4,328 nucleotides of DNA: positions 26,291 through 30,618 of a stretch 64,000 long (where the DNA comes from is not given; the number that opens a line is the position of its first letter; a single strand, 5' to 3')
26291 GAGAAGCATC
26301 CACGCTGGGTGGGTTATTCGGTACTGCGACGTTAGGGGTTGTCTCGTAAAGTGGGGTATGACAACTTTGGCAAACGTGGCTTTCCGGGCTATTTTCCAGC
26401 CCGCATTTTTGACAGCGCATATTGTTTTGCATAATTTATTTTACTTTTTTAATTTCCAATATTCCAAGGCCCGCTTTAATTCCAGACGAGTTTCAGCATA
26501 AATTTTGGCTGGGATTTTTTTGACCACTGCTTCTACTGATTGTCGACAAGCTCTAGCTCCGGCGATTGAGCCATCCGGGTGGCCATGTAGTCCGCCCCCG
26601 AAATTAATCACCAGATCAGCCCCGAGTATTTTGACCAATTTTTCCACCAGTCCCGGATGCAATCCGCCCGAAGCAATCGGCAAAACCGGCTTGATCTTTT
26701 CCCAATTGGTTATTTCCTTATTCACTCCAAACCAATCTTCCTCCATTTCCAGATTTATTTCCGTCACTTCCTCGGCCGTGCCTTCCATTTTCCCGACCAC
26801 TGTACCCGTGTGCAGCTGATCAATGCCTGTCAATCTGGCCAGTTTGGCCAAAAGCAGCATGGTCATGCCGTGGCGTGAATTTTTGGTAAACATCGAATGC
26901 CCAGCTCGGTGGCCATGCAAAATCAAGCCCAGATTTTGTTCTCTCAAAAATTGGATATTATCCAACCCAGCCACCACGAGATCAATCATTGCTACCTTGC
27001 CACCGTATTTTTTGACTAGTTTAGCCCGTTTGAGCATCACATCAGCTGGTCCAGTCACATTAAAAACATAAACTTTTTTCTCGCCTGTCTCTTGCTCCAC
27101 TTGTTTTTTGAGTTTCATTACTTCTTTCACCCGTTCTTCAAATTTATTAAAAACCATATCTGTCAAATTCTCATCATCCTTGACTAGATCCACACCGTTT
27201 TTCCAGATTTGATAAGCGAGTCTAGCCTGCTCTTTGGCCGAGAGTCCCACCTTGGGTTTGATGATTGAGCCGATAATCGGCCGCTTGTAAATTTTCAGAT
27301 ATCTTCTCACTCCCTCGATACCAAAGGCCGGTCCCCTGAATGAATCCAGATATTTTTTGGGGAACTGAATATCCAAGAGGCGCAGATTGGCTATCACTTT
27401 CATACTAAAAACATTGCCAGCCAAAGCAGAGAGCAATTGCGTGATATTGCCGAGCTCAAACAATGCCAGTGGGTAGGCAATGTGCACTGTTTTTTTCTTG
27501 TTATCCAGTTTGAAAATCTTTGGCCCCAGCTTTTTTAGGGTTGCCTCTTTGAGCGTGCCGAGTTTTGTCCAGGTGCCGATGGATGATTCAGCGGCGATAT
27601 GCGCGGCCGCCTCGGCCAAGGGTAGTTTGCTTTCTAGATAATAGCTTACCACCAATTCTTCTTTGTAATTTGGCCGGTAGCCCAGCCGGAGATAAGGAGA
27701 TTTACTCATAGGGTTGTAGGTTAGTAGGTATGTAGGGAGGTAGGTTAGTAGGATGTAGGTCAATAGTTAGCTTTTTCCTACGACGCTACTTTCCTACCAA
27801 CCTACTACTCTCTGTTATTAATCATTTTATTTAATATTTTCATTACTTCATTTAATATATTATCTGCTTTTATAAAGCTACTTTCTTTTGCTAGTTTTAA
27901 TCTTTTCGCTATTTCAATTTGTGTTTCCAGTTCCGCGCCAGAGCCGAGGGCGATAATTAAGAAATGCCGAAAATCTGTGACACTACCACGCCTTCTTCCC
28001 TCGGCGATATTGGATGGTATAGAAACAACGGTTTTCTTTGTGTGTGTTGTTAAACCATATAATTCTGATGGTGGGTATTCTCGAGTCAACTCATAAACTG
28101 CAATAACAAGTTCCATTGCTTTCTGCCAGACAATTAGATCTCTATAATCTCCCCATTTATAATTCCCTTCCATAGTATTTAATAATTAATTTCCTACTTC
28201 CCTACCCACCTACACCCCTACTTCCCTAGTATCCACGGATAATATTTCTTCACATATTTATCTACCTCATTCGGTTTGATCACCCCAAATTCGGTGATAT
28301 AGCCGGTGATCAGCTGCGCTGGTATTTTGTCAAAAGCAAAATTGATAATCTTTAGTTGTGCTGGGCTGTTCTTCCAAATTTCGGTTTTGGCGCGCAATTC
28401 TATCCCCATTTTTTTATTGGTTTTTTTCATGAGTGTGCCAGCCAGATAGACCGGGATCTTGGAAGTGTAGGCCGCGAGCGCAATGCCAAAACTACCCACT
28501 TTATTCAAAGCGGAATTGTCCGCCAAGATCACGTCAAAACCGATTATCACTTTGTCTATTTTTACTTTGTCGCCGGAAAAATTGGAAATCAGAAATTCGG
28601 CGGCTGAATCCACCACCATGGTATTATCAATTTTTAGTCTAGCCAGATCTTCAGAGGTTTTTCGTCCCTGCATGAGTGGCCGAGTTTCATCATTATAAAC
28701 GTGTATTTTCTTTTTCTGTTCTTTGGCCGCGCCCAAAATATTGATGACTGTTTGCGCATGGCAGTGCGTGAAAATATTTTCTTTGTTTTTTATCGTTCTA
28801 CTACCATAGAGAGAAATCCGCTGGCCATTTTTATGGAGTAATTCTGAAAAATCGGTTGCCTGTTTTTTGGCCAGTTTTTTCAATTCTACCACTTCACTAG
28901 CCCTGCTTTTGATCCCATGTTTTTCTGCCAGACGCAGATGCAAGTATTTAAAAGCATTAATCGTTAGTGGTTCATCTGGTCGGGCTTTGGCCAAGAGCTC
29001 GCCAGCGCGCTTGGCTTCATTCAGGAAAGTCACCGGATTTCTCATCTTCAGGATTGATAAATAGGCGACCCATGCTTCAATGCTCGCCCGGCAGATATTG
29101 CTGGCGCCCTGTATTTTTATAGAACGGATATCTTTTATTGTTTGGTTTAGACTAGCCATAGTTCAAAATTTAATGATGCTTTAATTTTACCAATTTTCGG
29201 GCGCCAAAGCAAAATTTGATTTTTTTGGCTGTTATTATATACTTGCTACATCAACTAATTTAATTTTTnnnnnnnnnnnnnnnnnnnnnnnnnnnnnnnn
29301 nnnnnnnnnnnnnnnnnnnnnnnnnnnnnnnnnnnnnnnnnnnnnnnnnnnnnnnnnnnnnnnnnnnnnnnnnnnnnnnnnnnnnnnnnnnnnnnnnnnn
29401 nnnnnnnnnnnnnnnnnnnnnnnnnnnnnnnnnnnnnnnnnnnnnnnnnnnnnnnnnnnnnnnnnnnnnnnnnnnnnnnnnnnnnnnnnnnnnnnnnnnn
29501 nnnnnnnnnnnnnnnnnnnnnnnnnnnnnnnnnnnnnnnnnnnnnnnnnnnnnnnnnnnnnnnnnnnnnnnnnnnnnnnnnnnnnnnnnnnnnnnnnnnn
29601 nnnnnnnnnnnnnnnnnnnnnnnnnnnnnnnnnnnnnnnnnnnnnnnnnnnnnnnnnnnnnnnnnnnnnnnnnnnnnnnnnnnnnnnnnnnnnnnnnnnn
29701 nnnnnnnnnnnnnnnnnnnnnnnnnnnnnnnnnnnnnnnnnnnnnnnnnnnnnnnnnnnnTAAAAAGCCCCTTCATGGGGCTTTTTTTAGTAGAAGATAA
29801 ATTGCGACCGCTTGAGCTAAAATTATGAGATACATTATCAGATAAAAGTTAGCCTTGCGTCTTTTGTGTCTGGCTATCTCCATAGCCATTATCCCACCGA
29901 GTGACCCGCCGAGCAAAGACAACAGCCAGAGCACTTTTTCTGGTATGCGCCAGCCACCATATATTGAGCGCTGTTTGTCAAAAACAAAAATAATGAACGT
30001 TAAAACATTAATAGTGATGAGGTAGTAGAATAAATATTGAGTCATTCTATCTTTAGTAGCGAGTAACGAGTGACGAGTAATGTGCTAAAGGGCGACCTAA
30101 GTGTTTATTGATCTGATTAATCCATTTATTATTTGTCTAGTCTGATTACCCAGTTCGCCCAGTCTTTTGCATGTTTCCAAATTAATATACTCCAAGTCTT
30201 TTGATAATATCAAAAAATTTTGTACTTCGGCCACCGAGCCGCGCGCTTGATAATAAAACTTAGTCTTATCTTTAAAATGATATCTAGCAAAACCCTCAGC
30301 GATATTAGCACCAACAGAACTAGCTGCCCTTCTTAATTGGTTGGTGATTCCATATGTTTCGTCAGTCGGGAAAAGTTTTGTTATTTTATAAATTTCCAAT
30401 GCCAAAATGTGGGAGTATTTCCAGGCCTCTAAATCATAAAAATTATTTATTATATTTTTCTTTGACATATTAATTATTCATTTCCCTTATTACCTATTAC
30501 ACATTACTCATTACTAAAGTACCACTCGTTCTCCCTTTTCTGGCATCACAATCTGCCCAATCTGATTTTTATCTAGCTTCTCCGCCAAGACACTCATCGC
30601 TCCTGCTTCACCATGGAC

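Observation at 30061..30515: Second four-helix-bundle paralogue flanked by inverted 7-bp-phased GAGTAAY / ATTACNN arrays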

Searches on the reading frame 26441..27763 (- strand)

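Call 5: search_protein_families(library=pfam, proteins=[window:26441-27763:-], max_evalue=0.01)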
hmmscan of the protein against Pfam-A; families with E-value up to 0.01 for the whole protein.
window:26441-27763:- (440 aa): 2 families
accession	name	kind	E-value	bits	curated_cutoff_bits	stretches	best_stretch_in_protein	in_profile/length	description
PF00016.26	RuBisCO_large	-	1.1e-82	278.1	30.1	1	148-436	1-299/299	Ribulose bisphosphate carboxylase large chain, catalytic domain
PF02788.21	RuBisCO_large_N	-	1.2e-33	116.3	20.7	1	24-138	2-120/120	Ribulose bisphosphate carboxylase large chain, N-terminal domain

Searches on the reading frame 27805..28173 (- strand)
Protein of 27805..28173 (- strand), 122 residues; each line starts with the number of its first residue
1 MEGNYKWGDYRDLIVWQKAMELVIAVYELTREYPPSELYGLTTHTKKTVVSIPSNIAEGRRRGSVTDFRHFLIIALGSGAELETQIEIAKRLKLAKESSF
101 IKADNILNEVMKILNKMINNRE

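Call 5: search_protein_families(library=pfam, proteins=[window:27805-28173:-], max_evalue=0.01)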
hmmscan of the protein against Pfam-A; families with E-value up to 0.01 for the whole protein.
window:27805-28173:- (122 aa): 2 families
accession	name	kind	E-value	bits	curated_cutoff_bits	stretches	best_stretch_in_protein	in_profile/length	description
PF05635.17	23S_rRNA_IVP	-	2.6e-33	114.8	33.8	1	11-116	1-106/106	23S rRNA-intervening sequence protein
PF22296.2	bAvd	-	0.0013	19.6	40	1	13-119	1-105/107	bAvd-like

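Call 26: search_protein_families(library=ncbifam, proteins=[window:27805-28173:-])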
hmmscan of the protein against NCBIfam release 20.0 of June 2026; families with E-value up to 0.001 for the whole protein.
window:27805-28173:- (122 aa): 3 families
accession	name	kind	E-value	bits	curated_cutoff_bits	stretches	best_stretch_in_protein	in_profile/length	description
NF008911.0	PRK12275.1-2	subfamily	5.8e-36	123.6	137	1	9-120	3-114/118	hypothetical protein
TIGR02436.1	TIGR02436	subfamily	1.4e-30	105.7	24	1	15-120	1-107/109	four helix bundle protein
NF008912.0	PRK12275.1-6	subfamily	5.2e-22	78.1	124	1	10-121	3-111/117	hypothetical protein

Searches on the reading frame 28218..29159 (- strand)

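Call 5: search_protein_families(library=pfam, proteins=[window:28218-29159:-], max_evalue=0.01)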
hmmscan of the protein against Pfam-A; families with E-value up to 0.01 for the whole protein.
window:28218-29159:- (313 aa): 2 families
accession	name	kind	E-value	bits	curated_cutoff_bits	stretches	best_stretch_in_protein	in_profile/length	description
PF01008.23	IF-2B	-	6.6e-51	173.6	22.4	1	15-296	1-280/280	Initiation factor 2 subunit family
PF19967.4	VMAP-M5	-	0.0066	16.9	27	0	119-183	8-73/136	vWA-MoxR associated protein middle region (VMAP-M) 5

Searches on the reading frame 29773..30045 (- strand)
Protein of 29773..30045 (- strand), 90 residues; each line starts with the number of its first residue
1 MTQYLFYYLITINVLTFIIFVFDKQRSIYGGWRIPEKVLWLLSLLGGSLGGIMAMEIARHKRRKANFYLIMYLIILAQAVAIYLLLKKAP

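Call 5: search_protein_families(library=pfam, proteins=[window:29773-30045:-], max_evalue=0.01)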
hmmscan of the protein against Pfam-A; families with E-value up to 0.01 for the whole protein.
window:29773-30045:- (90 aa): 1 family
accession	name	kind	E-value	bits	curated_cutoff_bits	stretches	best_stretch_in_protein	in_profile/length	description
PF06961.18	DUF1294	-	6.2e-22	78.1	25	1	13-67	1-55/55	Protein of unknown function (DUF1294)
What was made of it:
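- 29773..30045 (-): Host gene downstream: DUF1294 membrane protein, co-oriented. call 5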

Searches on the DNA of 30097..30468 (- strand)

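Call 64: search_rna_families(sources=[L068, L071, L072, L074, L081, L095, L097, L035, L040, L066, L083, L076, L036, L090, L084, L043, L075, L092, L086, L094], threshold=gathering)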
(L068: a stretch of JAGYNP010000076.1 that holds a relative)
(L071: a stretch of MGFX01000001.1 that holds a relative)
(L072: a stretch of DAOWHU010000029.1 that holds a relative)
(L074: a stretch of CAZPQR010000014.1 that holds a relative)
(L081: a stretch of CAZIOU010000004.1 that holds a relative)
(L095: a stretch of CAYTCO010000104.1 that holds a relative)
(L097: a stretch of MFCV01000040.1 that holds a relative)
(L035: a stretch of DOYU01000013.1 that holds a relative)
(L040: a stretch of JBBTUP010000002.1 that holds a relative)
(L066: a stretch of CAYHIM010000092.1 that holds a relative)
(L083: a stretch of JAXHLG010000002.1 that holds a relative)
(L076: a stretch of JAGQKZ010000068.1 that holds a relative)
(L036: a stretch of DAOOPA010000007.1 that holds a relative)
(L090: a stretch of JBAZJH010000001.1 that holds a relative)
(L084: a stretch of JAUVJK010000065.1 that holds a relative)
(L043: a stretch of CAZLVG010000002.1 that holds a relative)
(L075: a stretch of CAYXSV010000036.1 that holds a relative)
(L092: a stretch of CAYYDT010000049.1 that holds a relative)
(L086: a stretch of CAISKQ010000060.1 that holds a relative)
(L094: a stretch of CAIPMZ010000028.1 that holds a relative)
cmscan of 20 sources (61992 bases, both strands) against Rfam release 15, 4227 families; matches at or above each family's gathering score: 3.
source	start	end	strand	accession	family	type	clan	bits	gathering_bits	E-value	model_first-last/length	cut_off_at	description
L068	81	154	-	RF00005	tRNA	Gene; tRNA;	CL00001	57.3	29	9.3e-10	1-71/71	no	tRNA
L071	836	906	+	RF00005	tRNA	Gene; tRNA;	CL00001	57.1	29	1.1e-09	1-71/71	no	tRNA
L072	1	62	+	RF00005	tRNA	Gene; tRNA;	CL00001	36.6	29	0.00046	12-71/71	5'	tRNA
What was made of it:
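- On ORF-bearing intervening sequence (IVS) of 23S rRNA: None of 20 atypical relatives lies in rRNA (call 64).
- Tried and rejected: None of 20 atypical CPR loci is in rRNA; only tRNAs lie nearby (call 64).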

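Call 65: search_rna_families(sources=[L122, L118, L119, L120, L121, L123], threshold=gathering)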
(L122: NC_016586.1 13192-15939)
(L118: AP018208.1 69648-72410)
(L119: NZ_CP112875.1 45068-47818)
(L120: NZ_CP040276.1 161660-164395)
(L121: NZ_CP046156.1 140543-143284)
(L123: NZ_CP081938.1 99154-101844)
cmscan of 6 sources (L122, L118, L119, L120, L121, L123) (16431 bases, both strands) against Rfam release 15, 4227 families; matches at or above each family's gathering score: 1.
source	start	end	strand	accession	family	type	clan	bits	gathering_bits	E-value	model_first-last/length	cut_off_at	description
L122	1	2748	+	RF02541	LSU_rRNA_bacteria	Gene; rRNA;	CL00112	2154.8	50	0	1-2471/2925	3'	Bacterial large subunit ribosomal RNA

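Call 66: search_rna_families(source=L122, start=950, end=1850, threshold=gathering, show_alignments=1)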
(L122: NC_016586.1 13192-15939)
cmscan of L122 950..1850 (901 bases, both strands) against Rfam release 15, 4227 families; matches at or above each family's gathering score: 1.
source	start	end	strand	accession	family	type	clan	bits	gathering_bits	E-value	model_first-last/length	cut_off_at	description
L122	950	1850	+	RF02541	LSU_rRNA_bacteria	Gene; rRNA;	CL00112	363.5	50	1.2e-117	1018-1460/2925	5'&3'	Bacterial large subunit ribosomal RNA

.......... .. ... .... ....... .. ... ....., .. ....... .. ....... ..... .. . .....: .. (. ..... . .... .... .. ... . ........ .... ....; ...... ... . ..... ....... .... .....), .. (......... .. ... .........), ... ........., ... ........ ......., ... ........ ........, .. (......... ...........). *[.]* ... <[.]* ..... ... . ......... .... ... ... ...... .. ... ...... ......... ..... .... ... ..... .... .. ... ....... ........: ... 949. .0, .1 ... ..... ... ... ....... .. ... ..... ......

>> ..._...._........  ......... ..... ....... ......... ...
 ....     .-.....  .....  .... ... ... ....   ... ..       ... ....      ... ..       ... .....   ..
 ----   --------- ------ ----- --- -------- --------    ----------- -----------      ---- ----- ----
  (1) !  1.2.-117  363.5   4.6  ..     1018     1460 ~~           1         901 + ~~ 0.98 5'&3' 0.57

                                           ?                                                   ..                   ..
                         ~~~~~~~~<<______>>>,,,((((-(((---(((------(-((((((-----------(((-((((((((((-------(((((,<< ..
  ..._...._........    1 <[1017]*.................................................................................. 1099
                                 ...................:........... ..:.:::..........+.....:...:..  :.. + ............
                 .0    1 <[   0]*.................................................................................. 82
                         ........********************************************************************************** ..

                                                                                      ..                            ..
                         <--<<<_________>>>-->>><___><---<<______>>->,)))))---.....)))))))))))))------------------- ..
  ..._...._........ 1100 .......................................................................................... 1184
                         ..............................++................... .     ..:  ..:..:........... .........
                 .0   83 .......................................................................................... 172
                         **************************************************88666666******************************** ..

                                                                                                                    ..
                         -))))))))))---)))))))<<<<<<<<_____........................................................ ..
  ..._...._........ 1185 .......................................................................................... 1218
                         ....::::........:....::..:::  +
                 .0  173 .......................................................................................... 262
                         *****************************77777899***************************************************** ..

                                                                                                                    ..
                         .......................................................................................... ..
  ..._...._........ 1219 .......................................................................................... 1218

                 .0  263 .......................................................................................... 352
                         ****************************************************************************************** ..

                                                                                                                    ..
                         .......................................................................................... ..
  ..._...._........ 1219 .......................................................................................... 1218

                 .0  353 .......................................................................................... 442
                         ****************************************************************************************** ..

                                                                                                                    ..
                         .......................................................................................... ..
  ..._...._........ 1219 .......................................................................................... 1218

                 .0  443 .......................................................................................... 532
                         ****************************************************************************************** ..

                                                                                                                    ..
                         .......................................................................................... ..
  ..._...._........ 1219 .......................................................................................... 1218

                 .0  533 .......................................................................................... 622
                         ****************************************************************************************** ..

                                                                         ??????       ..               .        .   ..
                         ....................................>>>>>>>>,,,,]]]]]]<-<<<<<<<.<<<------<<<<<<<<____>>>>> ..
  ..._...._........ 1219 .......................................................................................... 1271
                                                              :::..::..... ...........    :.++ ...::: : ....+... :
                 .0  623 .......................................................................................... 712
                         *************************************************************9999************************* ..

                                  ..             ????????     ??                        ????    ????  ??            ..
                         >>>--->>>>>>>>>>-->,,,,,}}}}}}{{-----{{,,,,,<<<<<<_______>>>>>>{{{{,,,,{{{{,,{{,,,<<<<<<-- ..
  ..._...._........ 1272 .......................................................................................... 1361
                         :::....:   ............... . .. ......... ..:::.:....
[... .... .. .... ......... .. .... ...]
